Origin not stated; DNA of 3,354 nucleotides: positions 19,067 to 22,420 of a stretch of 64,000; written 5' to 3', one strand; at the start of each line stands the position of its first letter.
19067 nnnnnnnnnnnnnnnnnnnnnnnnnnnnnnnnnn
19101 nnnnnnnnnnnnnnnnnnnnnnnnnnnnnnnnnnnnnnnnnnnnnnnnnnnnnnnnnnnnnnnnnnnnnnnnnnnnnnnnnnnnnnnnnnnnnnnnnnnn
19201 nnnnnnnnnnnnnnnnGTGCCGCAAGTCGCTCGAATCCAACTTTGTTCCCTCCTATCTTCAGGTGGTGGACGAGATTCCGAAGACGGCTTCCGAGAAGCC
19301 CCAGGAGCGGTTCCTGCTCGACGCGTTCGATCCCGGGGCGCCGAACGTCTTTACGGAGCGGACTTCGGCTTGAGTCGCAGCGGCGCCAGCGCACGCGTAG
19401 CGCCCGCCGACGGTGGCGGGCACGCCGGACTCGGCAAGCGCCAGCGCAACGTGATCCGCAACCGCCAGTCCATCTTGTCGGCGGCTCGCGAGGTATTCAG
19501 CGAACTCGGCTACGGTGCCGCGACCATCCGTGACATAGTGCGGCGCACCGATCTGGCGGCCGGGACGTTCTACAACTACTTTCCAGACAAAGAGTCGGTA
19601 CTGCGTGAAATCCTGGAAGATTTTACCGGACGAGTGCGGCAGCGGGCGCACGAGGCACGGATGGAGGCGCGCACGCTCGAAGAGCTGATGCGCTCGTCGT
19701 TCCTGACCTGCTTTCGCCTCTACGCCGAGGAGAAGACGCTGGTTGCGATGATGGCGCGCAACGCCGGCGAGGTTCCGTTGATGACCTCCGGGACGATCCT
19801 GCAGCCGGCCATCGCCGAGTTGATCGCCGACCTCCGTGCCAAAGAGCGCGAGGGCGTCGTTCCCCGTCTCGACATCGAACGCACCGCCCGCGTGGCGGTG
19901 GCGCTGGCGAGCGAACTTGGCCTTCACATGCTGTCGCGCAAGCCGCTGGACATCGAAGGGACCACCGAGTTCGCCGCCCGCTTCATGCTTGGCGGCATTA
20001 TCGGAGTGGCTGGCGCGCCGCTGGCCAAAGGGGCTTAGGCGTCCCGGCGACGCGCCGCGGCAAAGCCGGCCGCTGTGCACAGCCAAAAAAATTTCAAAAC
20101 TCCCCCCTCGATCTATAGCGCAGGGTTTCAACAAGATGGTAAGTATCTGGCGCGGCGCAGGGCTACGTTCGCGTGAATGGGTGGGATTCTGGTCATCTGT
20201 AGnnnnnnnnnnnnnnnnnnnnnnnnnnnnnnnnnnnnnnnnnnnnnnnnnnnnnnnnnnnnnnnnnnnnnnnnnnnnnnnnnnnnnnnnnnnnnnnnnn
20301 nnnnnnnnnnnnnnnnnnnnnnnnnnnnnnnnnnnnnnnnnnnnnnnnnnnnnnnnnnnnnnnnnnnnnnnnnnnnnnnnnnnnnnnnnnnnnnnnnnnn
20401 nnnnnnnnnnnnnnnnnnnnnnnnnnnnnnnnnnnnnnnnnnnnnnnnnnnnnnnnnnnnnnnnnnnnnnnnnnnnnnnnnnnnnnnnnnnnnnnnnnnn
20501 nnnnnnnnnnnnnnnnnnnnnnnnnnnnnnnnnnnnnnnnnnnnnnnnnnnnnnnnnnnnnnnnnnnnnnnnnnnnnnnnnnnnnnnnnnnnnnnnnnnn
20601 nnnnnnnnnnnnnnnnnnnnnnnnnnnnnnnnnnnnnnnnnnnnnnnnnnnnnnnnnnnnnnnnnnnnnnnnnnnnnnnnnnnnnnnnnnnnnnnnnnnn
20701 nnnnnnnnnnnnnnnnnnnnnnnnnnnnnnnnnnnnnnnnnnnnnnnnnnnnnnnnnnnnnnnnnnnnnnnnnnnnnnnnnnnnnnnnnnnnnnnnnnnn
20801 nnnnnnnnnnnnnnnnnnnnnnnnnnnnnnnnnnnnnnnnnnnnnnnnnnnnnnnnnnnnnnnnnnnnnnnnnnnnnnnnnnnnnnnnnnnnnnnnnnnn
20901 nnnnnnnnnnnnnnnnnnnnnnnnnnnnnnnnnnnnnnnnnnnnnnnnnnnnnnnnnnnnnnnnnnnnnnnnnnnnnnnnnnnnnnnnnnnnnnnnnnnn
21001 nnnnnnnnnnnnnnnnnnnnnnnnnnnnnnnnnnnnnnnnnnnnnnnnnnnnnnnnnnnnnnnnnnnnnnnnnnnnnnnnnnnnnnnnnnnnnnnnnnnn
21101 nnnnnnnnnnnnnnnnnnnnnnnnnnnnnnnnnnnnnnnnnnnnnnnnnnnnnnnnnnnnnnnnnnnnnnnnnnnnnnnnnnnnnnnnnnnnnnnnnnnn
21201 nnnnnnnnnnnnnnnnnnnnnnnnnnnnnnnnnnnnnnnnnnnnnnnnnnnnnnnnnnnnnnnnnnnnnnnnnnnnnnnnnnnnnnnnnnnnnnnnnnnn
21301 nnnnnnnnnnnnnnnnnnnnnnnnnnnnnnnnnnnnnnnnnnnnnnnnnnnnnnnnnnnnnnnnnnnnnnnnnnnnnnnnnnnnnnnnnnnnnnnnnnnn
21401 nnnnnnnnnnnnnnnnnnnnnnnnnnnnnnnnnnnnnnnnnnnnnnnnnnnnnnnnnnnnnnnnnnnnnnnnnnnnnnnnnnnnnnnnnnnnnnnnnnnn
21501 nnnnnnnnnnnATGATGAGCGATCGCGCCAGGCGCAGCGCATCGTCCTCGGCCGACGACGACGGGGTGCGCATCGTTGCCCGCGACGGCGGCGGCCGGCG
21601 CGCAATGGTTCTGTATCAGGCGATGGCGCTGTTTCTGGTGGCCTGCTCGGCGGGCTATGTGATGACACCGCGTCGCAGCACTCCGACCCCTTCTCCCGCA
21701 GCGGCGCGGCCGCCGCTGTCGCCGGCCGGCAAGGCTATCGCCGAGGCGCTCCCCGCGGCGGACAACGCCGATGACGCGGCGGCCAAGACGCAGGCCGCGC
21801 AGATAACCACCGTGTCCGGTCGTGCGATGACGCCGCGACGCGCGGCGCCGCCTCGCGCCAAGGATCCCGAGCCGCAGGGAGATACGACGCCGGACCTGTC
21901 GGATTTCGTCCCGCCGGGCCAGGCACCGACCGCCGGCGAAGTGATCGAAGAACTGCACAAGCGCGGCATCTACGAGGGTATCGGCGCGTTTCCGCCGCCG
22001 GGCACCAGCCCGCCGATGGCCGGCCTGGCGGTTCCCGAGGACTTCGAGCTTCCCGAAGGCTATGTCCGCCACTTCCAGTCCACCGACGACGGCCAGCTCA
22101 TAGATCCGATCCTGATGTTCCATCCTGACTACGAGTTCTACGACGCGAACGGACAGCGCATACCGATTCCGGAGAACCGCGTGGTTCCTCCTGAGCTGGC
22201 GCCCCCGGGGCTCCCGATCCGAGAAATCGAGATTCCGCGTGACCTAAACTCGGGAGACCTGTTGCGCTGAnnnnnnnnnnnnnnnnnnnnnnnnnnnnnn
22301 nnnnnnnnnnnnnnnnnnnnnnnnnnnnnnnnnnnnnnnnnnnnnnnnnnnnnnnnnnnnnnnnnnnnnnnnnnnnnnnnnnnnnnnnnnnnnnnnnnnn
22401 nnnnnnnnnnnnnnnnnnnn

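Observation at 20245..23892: SGNH hydrolase / proline-rich protein / non-canonical Lnt: candidate dedicated acyl-transfer system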

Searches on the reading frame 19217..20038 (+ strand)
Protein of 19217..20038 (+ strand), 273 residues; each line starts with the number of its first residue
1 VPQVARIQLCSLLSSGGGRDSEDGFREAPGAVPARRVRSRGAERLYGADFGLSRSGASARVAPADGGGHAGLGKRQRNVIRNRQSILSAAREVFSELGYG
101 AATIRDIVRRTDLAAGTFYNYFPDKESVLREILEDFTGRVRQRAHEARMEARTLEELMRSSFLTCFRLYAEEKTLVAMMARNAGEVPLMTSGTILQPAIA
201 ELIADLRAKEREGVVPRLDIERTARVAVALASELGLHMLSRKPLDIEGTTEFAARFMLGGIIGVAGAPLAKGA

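Call 15: search_protein_families(library=pfam, proteins=[window:19217-20038:+], max_evalue=0.01)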
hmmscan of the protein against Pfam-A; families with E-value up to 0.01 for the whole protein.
window:19217-20038:+ (273 aa): 2 families
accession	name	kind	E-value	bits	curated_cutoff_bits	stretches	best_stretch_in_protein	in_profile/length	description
PF00440.29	TetR_N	-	2.9e-15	56.2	24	1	86-132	1-47/47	Bacterial regulatory proteins, tetR family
PF17918.6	TetR_C_15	-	0.0025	18.9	26.8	1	153-251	1-98/108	Tetracyclin repressor-like, C-terminal domain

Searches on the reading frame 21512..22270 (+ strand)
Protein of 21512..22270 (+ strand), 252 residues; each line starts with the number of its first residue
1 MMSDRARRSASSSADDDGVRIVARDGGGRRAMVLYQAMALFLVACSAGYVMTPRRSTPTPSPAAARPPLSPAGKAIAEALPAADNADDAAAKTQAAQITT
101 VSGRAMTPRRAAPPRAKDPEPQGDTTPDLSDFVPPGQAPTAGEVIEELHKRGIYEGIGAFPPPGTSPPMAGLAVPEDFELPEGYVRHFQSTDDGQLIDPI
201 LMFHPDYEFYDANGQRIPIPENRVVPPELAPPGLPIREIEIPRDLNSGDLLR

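Call 3: search_protein_families(library=pfam, proteins=[window:21512-22270:+], max_evalue=0.1)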
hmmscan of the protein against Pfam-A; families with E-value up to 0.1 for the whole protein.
window:21512-22270:+ (252 aa): 0 families

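Call 4: search_protein_families(library=ncbifam, proteins=[window:21512-22270:+], max_evalue=0.1)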
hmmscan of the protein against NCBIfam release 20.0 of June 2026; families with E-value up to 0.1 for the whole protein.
window:21512-22270:+ (252 aa): 1 family
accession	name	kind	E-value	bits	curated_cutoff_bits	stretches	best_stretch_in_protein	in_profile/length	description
NF033216.1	lipo_YgdI_YgdR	subfamily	0.04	13.8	42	0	32-52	6-26/71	YgdI/YgdR family lipoprotein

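Call 6: find_related_loci(query=window:21512-22270:+, collection=genome_contigs, flank=6000)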
Query window:21512-22270:+ (252 aa) in genome_contigs; peptide patterns used: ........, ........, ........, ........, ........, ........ (x = any residue, [..] = any of these).
219 stretches matched a pattern; 15 encode a relative of the query (tblastn E <= 1e-3); 15 distinct loci.
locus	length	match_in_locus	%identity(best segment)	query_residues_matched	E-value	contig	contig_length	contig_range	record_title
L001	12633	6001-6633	44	8-242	9e-42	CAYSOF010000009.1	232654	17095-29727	MAG TPA_asm: uncultured Candidatus Binatia bacterium isolate binchicken_co179_115 genome assembly, contig: NODE_227_leng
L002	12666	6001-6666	43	15-249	2e-40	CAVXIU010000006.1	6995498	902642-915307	MAG: uncultured delta proteobacterium isolate MFD09212.bin.2.188 genome assembly, contig: contig_1259, whole genome shot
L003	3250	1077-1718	39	15-242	6e-38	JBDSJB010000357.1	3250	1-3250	MAG: Candidatus Binatia bacterium isolate cluster1_bin.312 k127_6657730, whole genome shotgun sequence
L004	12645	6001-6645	43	9-234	2e-37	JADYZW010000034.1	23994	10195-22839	MAG: Deltaproteobacteria bacterium isolate SJ588 c_000000980560, whole genome shotgun sequence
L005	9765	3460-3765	64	141-242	4e-37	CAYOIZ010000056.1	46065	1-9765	MAG TPA_asm: uncultured Candidatus Binatia bacterium isolate binchicken_co199_112 genome assembly, contig: NODE_839_leng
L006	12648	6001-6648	40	16-242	5e-37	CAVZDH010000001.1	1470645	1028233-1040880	MAG: uncultured delta proteobacterium isolate MFD00822.bin.1.245 genome assembly, contig: contig_112513, whole genome sh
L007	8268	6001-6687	39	8-252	4e-36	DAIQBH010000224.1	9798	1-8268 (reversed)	MAG TPA_asm: Thermodesulfobacteriota bacterium isolate CTOTU27636 NODE_2498_length_9798_cov_6.922816, whole genome shotg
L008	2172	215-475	69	156-242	2e-34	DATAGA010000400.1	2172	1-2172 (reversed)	MAG TPA_asm: Myxococcota bacterium isolate SMAG_U6817 k141_3076692, whole genome shotgun sequence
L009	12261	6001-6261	66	156-242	3e-34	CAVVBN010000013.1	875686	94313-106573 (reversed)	MAG: uncultured delta proteobacterium isolate MFD02809.bin.2.268 genome assembly, contig: contig_77105, whole genome sho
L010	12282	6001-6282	60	141-234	8e-34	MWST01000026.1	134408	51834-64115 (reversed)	MAG: Polyangiaceae bacterium UTPRO1 contig_11422, whole genome shotgun sequence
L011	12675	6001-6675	42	13-234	2e-33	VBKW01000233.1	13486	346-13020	MAG: Deltaproteobacteria bacterium isolate DP_19 14_0903_13_30cm_scaffold_3125687, whole genome shotgun sequence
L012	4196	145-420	60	152-242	2e-31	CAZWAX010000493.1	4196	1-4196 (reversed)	MAG TPA_asm: uncultured Polyangiaceae bacterium isolate SRP302447_co1_427 genome assembly, contig: NODE_62455_length_419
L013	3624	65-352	56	148-242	2e-30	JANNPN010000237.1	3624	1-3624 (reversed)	MAG: Polyangiaceae bacterium isolate SOY_34_concoct_69 SOY_34_k141_2106777, whole genome shotgun sequence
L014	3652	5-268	65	156-243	4e-27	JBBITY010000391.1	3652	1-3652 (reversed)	MAG: Desulfurellales bacterium isolate PLS170224_bin_407 NODE_9898_length_3652_cov_4.350570, whole genome shotgun sequen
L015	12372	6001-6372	50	106-240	1e-34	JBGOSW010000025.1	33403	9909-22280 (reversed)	MAG: Candidatus Binatia bacterium isolate OBJ_0618_7090110_177 k141_5940895_length_33403_cov_20.8025, whole genome shotg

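Call 34: find_homologous_proteins(query=window:21512-22270:+)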
Query window:21512-22270:+ (252 aa): 3130 proteins with E <= 0.001 among 7708 candidates; the best 120 are listed.
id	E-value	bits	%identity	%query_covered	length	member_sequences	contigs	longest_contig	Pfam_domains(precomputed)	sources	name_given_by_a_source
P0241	5.7e-160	549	100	100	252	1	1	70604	-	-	-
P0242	7.0e-100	352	70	92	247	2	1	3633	-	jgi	-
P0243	5.4e-98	346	68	100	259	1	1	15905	-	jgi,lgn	-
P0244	1.2e-95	338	65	96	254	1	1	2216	-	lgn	-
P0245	9.8e-90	319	65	96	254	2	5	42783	-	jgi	-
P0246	1.4e-89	318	64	100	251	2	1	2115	-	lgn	-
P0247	1.8e-84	301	59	93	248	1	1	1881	-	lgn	-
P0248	3.3e-83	297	59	100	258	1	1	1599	-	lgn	-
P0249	5.2e-83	297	63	96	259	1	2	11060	-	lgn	-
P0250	2.5e-78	281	60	96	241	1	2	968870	-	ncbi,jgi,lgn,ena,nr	ncbi:MAG TPA: hypothetical protein VEC57_03005 [Candidatus Limnocylindrales bacterium]|nr:hypothetic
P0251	6.8e-78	280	59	96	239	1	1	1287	-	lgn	-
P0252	4.6e-76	274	56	98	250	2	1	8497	-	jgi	-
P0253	2.6e-72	262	57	100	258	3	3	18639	-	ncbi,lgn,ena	-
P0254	9.3e-70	253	56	100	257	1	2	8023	-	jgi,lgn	jgi:hypothetical protein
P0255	1.2e-66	243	54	97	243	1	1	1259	-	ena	-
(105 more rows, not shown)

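Call 40: search_solved_structures(query=A2, max_evalue=10)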
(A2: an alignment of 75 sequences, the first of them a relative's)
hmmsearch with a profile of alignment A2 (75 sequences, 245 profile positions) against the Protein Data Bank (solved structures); distinct sequences matched with E-value up to 10: 11.
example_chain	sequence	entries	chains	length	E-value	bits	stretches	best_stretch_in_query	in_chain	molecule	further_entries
5xbi_A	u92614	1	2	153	0.14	15.3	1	138-180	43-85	Probable transcriptional regulator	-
5xbt_A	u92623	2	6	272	0.25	14.5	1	138-180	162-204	Probable transcriptional regulator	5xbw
5xql_A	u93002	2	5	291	0.26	14.4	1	138-180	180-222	Multidrug-efflux transporter 1 regulator | C-di-GMP-binding multidrug transporter transcriptional regulator BrlR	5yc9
3wqt_A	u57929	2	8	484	0.42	13.7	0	86-165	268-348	Cell division protein FtsA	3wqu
1y14_A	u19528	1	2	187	0.71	13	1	64-147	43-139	DNA-directed RNA polymerase II 32 kDa polypeptide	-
5dhg_A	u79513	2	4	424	0.83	12.8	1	84-165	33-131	Soluble cytochrome b562,Nociceptin receptor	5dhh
4ea3_A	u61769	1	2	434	0.87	12.7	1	84-165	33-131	Fusion protein of Nociceptin receptor and cytochrome b562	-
1nt9_D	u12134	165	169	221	1.1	12.3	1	61-147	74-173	YEAST DNA-DIRECTED RNA POLYMERASE II 32 KD POLYPEPTIDE | DNA-directed RNA polymerase II 32 kDa polypeptide | DNA-directed RNA polymerase II subunit RPB4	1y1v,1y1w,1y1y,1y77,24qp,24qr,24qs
3j1n_D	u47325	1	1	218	1.2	12.3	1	61-147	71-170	DNA-directed RNA polymerase II subunit RPB4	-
3qt1_D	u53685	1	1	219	1.3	12.1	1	61-147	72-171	DNA-directed RNA polymerase II subunit RPB4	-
6gyk_D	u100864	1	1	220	1.5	11.9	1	61-147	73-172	DNA-directed RNA polymerase II subunit RPB4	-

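Call 41: search_protein_families(library=pfam, proteins=[window:21512-22270:+, L002:5009-6034:-], max_evalue=10)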
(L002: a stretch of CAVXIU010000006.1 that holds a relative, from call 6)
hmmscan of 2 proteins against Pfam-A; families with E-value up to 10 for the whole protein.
window:21512-22270:+ (252 aa): 0 families

L002:5009-6034:- (341 aa): 0 families

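Call 42: search_protein_families(library=padloc, proteins=[window:21512-22270:+], max_evalue=0.01)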
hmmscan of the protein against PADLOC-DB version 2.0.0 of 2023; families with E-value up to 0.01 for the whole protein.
window:21512-22270:+ (252 aa): 0 families

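Call 52: predict_structure(alignment_id=A2)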
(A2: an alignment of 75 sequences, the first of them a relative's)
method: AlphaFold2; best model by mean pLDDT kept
length: 252 residues; sequences in the alignment: 75
mean_pLDDT: 70.7   pTM: 0.47
mean pLDDT of the five models: 70.7, 70.6, 70.1, 68.8, 67.7
residues with pLDDT >= 90: 65; 70-90: 69; 50-70: 71; < 50: 47
segments of 3 or more residues with pLDDT < 50: 1-3, 9-15, 84-100, 102-111
pLDDT, mean of each block of 10 residues (from residue 1): 48 57 70 89 91 71 58 51 44 44 45 63 64 75 76 59 55 93 93 87 94 93 92 90 71 50
secondary structure, 60 per line:
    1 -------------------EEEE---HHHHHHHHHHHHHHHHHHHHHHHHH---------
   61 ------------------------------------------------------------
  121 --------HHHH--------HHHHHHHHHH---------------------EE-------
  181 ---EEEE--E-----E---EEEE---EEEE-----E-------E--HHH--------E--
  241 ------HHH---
elements in order: E20-23 H27-51 H129-132 H141-150 E184-187 E200-203 E207-210

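Call 56: fold_search(model_id=the predicted structure, library=pdb)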
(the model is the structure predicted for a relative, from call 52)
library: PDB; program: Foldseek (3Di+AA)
matches with E <= 10: 232; with E <= 0.001: 0
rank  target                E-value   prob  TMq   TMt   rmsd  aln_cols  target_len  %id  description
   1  3me9_B                6.5e-01  0.05  0.09  0.12  17.2       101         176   21  Crystal structure of SGF29 in complex with H3K4me3 peptide (released 2010-04-28)
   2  7nkx_Z                7.0e-01  0.03  0.09  0.12  30.2       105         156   15  RNA polymerase II-Spt4/5-nucleosome-Chd1 structure (released 2021-08-25)
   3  9vvr_d                9.0e-01  0.08  0.09  0.03  12.3        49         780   10  Structure of the bacteriophage E1004 tail (released 2025-11-12)
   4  4d40_A                1.1e+00  0.03  0.07  0.16  16.2        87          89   15  High-Resolution Structure of a Type IV Pilin from Shewanella oneidensis (released 2015-04-29)
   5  4txo_D                1.4e+00  0.08  0.09  0.13   4.6        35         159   14  Crystal structure of the mixed disulfide complex of thioredoxin-like TlpAs(C110S) and copper chaperone ScoIs(C74S) (released 2014-10-01)
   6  8um6_B                1.4e+00  0.03  0.07  0.13  14.4        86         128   14  Structure of copper bound to YcnI W137F (released 2024-02-07)
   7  7rk1_B                1.4e+00  0.03  0.08  0.09  14.2        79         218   18  Crystal structure of the human astrovirus serotype 8 capsid spike in complex with scFv 3E8, an astrovirus-neutralizing (released 2021-10-13)
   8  5szn_A                1.5e+00  0.09  0.09  0.05  11.9        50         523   20  Protocadherin gamma A9 extracellular cadherin domains 1-5 (released 2016-10-19)
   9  5ewo                  1.5e+00  0.02  0.07  0.08  14.1        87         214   17  Crystal structure of the human astrovirus 1 capsid protein spike domain at 0.95-A resolution (released 2015-12-23)
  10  2w4r_C                1.7e+00  0.05  0.09  0.17  12.0        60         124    8  Crystal structure of the regulatory domain of human LGP2 (released 2009-02-24)
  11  3wpa                  1.7e+00  0.05  0.11  0.08  14.2       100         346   15  Acinetobacter sp. Tol 5 AtaA C-terminal stalk_FL fused to GCN4 adaptors (CstalkFL) (released 2015-03-04)
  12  7f90_A                1.7e+00  0.04  0.10  0.08  10.9        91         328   19  Crystal structure of SARS auxiliary protein in complex with human nuclear protein (released 2022-09-14)
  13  6o54                  1.7e+00  0.04  0.09  0.18   6.7        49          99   18  Crystal Structure of multi-drug resistant HIV-1 protease PR-S17 (D25N) (released 2019-06-19)
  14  5fhy_A                1.7e+00  0.02  0.07  0.08  12.5        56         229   14  Crystal structure of FliD (HAP2) from Pseudomonas aeruginosa PAO1 (released 2016-10-05)
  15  7uwz_MODEL_1_A        1.8e+00  0.06  0.09  0.25  10.2        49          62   14  NMR solution structure of the De novo designed small beta-barrel protein 33_bp_sh3 (released 2023-03-22)
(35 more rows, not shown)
